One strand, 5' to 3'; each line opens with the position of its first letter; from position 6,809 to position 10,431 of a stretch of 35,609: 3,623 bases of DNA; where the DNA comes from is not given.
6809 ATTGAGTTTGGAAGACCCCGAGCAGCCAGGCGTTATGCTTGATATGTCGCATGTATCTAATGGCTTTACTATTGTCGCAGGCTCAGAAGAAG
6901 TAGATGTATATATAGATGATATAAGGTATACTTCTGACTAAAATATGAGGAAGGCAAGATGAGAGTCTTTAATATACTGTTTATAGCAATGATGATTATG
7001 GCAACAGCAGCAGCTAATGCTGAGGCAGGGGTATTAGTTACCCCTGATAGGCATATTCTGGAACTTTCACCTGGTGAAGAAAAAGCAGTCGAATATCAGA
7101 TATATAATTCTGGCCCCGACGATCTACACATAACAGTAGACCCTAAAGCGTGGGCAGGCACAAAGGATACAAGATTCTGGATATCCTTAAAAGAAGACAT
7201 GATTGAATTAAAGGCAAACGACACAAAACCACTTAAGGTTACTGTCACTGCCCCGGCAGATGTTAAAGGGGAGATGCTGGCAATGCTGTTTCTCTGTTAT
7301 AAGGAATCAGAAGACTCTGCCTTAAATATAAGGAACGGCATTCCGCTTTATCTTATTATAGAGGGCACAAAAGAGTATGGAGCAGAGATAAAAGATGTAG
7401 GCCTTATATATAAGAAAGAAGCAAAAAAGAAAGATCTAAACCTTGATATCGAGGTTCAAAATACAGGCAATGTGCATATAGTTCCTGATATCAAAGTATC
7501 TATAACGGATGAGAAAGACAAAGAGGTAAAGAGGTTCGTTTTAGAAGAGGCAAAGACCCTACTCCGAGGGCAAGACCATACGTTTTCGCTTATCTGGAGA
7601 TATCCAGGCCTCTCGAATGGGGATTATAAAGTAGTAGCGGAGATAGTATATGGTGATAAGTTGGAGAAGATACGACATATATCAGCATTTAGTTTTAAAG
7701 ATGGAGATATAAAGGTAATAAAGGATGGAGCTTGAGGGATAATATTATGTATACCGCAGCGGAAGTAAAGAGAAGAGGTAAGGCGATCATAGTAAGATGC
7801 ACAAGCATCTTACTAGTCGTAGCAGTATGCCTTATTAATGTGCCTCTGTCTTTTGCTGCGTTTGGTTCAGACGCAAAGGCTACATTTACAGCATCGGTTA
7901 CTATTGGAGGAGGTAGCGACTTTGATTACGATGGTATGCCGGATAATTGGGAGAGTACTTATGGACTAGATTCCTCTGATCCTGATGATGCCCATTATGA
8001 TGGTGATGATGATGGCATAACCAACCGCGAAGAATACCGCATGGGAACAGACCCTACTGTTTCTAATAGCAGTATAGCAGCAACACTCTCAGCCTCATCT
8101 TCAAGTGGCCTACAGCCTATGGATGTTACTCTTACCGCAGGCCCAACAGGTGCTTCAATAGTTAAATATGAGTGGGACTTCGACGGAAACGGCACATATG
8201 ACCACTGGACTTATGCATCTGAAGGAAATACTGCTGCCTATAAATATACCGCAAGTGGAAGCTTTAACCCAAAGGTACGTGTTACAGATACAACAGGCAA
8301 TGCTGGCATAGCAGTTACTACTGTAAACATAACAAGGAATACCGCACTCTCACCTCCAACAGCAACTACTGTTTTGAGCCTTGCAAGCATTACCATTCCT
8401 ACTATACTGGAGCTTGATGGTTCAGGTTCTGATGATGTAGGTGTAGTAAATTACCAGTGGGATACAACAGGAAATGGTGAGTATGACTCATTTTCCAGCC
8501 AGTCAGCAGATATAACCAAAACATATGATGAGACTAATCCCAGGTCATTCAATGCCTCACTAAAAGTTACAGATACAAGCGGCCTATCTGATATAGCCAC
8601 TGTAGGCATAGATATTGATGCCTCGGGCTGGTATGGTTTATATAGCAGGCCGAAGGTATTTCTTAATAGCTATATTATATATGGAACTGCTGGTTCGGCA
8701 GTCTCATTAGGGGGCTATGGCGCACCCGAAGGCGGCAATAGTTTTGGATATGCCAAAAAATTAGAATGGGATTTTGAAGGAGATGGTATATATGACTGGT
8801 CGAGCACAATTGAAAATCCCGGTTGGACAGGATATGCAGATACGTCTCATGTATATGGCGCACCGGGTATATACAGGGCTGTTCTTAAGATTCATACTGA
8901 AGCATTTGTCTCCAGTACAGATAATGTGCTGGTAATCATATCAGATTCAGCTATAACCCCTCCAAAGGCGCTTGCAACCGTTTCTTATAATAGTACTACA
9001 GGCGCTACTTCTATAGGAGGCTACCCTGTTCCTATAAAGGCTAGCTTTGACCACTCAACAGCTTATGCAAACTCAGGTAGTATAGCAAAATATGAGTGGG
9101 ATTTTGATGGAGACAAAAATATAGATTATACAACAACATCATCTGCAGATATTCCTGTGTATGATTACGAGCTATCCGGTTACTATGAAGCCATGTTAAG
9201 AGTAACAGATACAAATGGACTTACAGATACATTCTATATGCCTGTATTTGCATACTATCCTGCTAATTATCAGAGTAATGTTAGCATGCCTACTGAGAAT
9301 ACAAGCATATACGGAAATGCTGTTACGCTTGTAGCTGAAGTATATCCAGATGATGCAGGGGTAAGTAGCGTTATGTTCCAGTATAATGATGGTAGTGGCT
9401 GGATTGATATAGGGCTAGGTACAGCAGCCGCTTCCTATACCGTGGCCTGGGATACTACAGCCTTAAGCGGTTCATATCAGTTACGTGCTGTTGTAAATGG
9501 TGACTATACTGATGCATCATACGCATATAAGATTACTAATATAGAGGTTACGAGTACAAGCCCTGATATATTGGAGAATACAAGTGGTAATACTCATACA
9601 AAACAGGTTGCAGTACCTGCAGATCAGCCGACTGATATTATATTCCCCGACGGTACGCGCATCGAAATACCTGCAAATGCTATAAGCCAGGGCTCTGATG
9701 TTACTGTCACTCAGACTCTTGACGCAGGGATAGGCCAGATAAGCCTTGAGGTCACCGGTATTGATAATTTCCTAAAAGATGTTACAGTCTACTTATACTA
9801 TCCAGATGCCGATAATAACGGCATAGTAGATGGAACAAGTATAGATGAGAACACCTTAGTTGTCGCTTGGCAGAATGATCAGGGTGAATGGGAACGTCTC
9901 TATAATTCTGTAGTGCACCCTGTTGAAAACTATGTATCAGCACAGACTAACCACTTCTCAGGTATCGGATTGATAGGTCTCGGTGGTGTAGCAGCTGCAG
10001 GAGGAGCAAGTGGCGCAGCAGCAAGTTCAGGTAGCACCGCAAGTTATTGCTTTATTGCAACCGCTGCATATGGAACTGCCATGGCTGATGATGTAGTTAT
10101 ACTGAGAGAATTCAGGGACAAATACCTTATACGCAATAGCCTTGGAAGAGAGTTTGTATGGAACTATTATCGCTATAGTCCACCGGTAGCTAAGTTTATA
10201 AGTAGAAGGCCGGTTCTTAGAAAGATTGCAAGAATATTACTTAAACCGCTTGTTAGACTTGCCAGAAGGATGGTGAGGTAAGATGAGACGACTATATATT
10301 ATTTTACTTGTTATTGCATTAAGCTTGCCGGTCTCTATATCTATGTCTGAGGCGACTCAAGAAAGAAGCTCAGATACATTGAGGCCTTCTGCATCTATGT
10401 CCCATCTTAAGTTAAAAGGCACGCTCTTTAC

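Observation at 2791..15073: Six-gene envelope locus that does not map onto any described pilus or secretion system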

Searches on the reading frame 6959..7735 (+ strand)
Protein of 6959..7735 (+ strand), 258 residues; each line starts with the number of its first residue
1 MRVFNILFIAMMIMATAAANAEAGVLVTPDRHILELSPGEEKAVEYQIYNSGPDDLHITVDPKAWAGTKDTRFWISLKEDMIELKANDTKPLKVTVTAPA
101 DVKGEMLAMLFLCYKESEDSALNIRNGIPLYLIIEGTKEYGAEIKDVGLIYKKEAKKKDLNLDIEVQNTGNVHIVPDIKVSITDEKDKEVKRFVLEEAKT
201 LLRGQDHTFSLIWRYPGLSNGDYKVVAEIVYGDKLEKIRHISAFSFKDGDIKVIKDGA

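Call 4: search_protein_families(library=pfam, proteins=[window:6959-7735:+], max_evalue=0.1)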
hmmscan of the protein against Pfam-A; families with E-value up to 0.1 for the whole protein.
window:6959-7735:+ (258 aa): 6 families
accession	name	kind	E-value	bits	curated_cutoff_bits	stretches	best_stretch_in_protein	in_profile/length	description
PF16116.10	DUF4832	-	0.00025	21.3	29.2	1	152-233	116-201/216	Domain of unknown function (DUF4832)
PF06030.18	WxLIP_PGBD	-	0.00075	20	27.3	0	75-107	81-114/121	WxL Interacting Protein, peptidoglycan binding domain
PF07705.17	CARDB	-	0.0047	17.5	22.7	0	154-228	15-82/101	CARDB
PF05753.20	TRAP_beta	-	0.047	13.5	22.4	0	12-53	4-48/178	Translocon-associated protein beta (TRAPB)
PF11614.14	FixG_C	-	0.065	13.8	25.6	0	45-102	36-89/119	IG-like fold at C-terminal of FixG, putative oxidoreductase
PF23619.1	Ig_VWA7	-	0.088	13.5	27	0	35-110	11-80/104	VWA7 Ig-like domain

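Call 5: search_protein_families(library=ncbifam, proteins=[window:6959-7735:+], max_evalue=0.1)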
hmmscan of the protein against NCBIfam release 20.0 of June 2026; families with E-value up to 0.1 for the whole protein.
window:6959-7735:+ (258 aa): 3 families
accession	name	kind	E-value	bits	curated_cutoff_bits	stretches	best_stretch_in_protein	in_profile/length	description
NF041740.1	choice_anch_T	equivalog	5e-11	42.2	70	2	30-103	151-224/259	choice-of-anchor T family protein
TIGR04140.1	chp_AF_0576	subfamily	0.055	13.5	45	0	155-193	18-55/66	TIGR04140 family protein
TIGR04090.1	exp_by_SipW_IV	subfamily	0.068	12.9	60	0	159-236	57-128/241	BsaA family SipW-dependent biofilm matrix protein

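Call 37: search_solved_structures(query=A2, max_evalue=10, show_alignments=2)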
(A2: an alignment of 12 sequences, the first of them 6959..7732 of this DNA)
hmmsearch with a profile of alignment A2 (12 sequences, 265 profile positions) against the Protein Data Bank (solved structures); distinct sequences matched with E-value up to 10: 10.
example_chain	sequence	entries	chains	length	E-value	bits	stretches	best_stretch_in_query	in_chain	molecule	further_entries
9i25_C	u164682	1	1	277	4.3e-05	25.7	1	65-127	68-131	EfmWxLIP1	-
9i1y_A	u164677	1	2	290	4.9e-05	25.5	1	65-127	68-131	EfmWxLIP1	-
9o0h_B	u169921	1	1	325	0.012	17.7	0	59-102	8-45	Transcription factor ETV6,Non-receptor tyrosine-protein kinase TNK1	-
5l0p_A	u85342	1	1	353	0.017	17.2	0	59-102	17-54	Transcription factor ETV6, Transcription factor ETV6, Transcription factor ETV6, Ferric up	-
9e4q_A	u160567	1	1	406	0.027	16.5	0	59-102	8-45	Transcription factor ETV6,DARPin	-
7n2b_A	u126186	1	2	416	0.029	16.4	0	59-102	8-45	Transcription factor ETV6,Transcription factor ETV6,Transcription factor ETV6,3TEL-rigid-D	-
8bl3_A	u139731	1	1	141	0.068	15.2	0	23-50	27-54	scIg12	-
8bl6_A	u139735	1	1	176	0.11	14.5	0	23-50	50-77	dIG14-scdim-EF62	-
9w5z_A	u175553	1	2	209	0.19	13.7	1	188-253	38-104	Streptococcal hemoprotein receptor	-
9cpl_A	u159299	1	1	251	0.53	12.2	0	59-102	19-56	2TEL/Non-receptor tyrosine-protein kinase TNK1 fusion protein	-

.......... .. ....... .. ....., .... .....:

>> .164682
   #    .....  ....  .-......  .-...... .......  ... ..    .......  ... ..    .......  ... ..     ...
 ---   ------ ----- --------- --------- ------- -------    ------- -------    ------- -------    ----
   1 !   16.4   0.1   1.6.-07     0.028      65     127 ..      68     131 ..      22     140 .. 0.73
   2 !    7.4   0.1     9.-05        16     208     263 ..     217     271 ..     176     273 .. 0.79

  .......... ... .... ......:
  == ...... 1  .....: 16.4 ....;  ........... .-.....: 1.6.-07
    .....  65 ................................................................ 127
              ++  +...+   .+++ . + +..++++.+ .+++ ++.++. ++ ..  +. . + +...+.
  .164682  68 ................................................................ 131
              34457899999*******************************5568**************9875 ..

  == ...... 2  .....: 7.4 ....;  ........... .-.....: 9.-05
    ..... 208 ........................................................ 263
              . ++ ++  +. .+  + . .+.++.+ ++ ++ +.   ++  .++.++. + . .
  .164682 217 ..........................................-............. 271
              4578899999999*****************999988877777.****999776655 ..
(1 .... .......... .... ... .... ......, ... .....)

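Call 95: search_solved_structures(query=A8, max_evalue=1, show_alignments=1)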
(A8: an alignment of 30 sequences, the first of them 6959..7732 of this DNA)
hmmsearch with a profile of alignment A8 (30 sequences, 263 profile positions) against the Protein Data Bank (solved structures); distinct sequences matched with E-value up to 1: 10.
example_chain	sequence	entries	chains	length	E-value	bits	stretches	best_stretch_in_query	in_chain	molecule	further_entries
9i25_C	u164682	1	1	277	7.8e-06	28.2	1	69-124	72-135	EfmWxLIP1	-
9i1y_A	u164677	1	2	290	8.2e-06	28.1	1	69-124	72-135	EfmWxLIP1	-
9o0h_B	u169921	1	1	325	0.0051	18.9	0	65-101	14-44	Transcription factor ETV6,Non-receptor tyrosine-protein kinase TNK1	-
5l0p_A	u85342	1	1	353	0.0068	18.5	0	65-101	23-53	Transcription factor ETV6, Transcription factor ETV6, Transcription factor ETV6, Ferric up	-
9e4q_A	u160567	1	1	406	0.011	17.8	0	66-101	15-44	Transcription factor ETV6,DARPin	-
7n2b_A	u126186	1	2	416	0.012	17.7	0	66-101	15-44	Transcription factor ETV6,Transcription factor ETV6,Transcription factor ETV6,3TEL-rigid-D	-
9cpl_A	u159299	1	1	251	0.21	13.6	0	63-101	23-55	2TEL/Non-receptor tyrosine-protein kinase TNK1 fusion protein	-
8bl3_A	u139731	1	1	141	0.27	13.3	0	25-51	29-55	scIg12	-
8bl6_A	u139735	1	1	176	0.7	11.9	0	25-55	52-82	dIG14-scdim-EF62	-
3vu1_A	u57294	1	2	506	0.71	11.9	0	161-203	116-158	Putative uncharacterized protein PH0242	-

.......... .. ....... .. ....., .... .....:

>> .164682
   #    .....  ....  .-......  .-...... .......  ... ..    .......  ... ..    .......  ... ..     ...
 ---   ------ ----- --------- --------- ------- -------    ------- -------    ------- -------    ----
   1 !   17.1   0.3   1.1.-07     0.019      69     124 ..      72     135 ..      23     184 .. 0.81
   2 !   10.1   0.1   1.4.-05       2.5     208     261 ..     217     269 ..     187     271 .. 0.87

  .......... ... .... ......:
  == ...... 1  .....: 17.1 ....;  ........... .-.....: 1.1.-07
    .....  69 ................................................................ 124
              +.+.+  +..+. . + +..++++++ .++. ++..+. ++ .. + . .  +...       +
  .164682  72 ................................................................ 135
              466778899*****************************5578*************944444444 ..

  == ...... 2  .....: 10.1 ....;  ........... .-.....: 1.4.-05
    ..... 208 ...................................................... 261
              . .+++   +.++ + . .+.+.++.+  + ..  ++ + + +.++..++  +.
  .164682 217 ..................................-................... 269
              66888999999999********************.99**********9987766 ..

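Call 96: search_protein_families(library=pfam, alignment_id=A8, max_evalue=0.01)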
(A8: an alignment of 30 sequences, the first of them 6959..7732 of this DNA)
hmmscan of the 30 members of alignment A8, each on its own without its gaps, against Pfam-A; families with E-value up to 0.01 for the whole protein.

A. member 1, window:6959-7732:+ (258 aa): 3 families
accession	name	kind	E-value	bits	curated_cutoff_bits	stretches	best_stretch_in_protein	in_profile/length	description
PF16116.10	DUF4832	-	0.00025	21.3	29.2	1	152-233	116-201/216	Domain of unknown function (DUF4832)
PF06030.18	WxLIP_PGBD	-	0.00075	20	27.3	0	75-107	81-114/121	WxL Interacting Protein, peptidoglycan binding domain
PF07705.17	CARDB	-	0.0047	17.5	22.7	0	154-228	15-82/101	CARDB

B. families by the number of members that match (of 30 scanned): 17 families
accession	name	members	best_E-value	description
PF06030.18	WxLIP_PGBD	8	1.3e-07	WxL Interacting Protein, peptidoglycan binding domain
PF04442.19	CtaG_Cox11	4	0.00035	Cytochrome c oxidase assembly protein CtaG/Cox11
PF06280.18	fn3_5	4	0.0013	Fn3-like domain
PF11614.14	FixG_C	3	0.0019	IG-like fold at C-terminal of FixG, putative oxidoreductase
PF11797.14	WxLIP_HBD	2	0.00066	WxL Interacting Protein, host binding domain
PF10633.15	NPCBM_assoc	2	0.0016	NPCBM-associated, NEW3 domain of alpha-galactosidase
PF21310.3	OCRL-like_ASH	2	0.0021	Inositol polyphosphate 5-phosphatase OCRL-like, ASH domain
PF07705.17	CARDB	2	0.0047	CARDB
PF16116.10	DUF4832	1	0.00025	Domain of unknown function (DUF4832)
PF13004.13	BACON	1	0.00071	Putative binding domain, N-terminal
PF24318.1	DUF7490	1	0.0027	Domain of unknown function (DUF7490)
PF14155.11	DUF4307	1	0.0034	Domain of unknown function (DUF4307)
PF22026.2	Alpha-amylase_C_2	1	0.0039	Alpha-amylase C-terminal domain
PF00703.27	Glyco_hydro_2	1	0.0055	Glycosyl hydrolases family 2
PF22067.2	Cep192_D3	1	0.0067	Cep192 domain 3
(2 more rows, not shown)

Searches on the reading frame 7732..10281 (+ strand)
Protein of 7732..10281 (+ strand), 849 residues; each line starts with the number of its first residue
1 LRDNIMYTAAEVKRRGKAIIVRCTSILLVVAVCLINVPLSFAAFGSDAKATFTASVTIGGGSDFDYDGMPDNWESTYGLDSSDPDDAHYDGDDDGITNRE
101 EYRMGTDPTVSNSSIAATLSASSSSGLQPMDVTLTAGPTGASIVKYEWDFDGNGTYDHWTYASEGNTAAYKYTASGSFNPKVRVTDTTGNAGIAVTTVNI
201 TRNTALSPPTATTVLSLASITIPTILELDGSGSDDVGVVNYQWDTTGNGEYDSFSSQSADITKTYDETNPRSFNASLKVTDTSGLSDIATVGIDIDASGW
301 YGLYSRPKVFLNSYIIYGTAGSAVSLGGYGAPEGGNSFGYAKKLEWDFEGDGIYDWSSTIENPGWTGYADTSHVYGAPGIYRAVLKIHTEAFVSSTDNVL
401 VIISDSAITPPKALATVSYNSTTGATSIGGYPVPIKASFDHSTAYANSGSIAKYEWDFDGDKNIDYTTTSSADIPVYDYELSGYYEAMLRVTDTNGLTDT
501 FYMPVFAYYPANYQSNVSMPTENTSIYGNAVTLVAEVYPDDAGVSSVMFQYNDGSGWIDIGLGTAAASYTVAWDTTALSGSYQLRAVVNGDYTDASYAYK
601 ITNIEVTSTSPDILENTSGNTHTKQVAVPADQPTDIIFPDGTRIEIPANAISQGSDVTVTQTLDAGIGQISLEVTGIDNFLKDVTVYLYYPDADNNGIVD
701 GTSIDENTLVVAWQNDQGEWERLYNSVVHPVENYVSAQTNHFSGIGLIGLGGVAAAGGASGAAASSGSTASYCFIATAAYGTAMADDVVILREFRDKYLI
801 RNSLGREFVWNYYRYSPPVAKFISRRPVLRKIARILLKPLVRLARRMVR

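Call 4: search_protein_families(library=pfam, proteins=[window:7732-10281:+], max_evalue=0.1)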
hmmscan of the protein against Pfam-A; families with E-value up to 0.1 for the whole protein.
window:7732-10281:+ (849 aa): 7 families
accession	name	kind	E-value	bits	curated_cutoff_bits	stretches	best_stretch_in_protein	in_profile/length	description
PF18911.6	PKD_4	-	4.4e-19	68.7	27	3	437-499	20-76/85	PKD domain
PF00801.26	PKD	-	3.7e-09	36.9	23.5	2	117-196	2-77/80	PKD domain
PF22352.2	K319L-like_PKD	-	9e-08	32.5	27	1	222-293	9-82/84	K319L-like, PKD domain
PF15418.12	DUF4625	-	0.011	16.4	27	0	427-499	48-122/131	Domain of unknown function (DUF4625)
PF18884.5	TSP3_bac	-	0.029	14.7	25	1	92-109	3-20/22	Bacterial TSP3 repeat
PF07495.19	Y_Y_Y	-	0.051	13.9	26.6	1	156-201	18-63/65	Y_Y_Y domain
PF08329.16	ChitinaseA_N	-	0.064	13.4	21.2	0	161-199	68-106/133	Chitinase A, N-terminal domain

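Call 5: search_protein_families(library=ncbifam, proteins=[window:7732-10281:+], max_evalue=0.1)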
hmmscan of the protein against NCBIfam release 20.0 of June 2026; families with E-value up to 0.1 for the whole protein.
window:7732-10281:+ (849 aa): 3 families
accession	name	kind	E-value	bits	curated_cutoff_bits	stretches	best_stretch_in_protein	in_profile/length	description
NF041770.1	CFI_box_CTERM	domain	1.9e-28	98.1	40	1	773-841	1-69/69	CFI-box-CTERM domain-containing protein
NF047639.1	throspo3_MtsD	equivalog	1.3e-06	26.8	800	1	63-111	482-530/651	cell-cell cohesion protein MtsD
NF042425.1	Amuc_1099_fam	equivalog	1.1e-05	25.3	50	1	68-112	107-151/321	Amuc_1099 family pilus-like system protein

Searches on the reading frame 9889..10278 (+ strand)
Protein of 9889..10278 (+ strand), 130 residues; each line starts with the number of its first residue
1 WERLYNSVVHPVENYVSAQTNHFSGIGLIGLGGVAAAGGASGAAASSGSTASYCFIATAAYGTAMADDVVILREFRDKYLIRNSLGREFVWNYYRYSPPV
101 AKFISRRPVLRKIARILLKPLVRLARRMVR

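Call 126: search_protein_families(library=ncbifam, alignment_id=A13, max_evalue=0.001)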
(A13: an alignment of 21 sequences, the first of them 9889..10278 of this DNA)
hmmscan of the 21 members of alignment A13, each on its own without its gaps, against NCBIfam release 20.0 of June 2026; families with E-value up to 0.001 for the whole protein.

A. member 1, window:9889-10278:+ (130 aa): 1 family
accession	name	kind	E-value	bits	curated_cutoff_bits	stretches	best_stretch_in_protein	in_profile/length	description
NF041770.1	CFI_box_CTERM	domain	1.1e-29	102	40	1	54-122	1-69/69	CFI-box-CTERM domain-containing protein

B. families by the number of members that match (of 21 scanned): 6 families
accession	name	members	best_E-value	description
NF041770.1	CFI_box_CTERM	12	2.7e-31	CFI-box-CTERM domain-containing protein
TIGR04131.1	Bac_Flav_CTERM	9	1.8e-09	T9SS type B sorting domain-containing protein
TIGR04183.1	Por_Secre_tail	7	1.1e-06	T9SS type A sorting domain-containing protein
NF033707.1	T9SS_sortase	4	0.00039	type IX secretion system sortase PorU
NF052228.1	T9SS_PorZ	2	1e-06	type IX secretion system anionic LPS delivery protein PorZ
NF053608.1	Lsa66_OmpA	2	0.00032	fibronectin-binding adhesin Lsa66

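Call 127: search_protein_families(library=pfam, alignment_id=A13, max_evalue=0.001)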
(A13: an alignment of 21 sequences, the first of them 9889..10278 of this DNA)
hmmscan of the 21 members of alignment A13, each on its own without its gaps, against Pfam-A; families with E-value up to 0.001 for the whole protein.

A. member 1, window:9889-10278:+ (130 aa): 0 families

B. families by the number of members that match (of 21 scanned): 3 families
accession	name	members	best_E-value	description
PF13585.12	CHU_C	9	7.7e-12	CHU_C Type IX secretion signal domain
PF13860.13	FlgD_ig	6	1.1e-05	FlgD Ig-like domain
PF18719.7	ArlS_N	1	0.00073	ArlS sensor domain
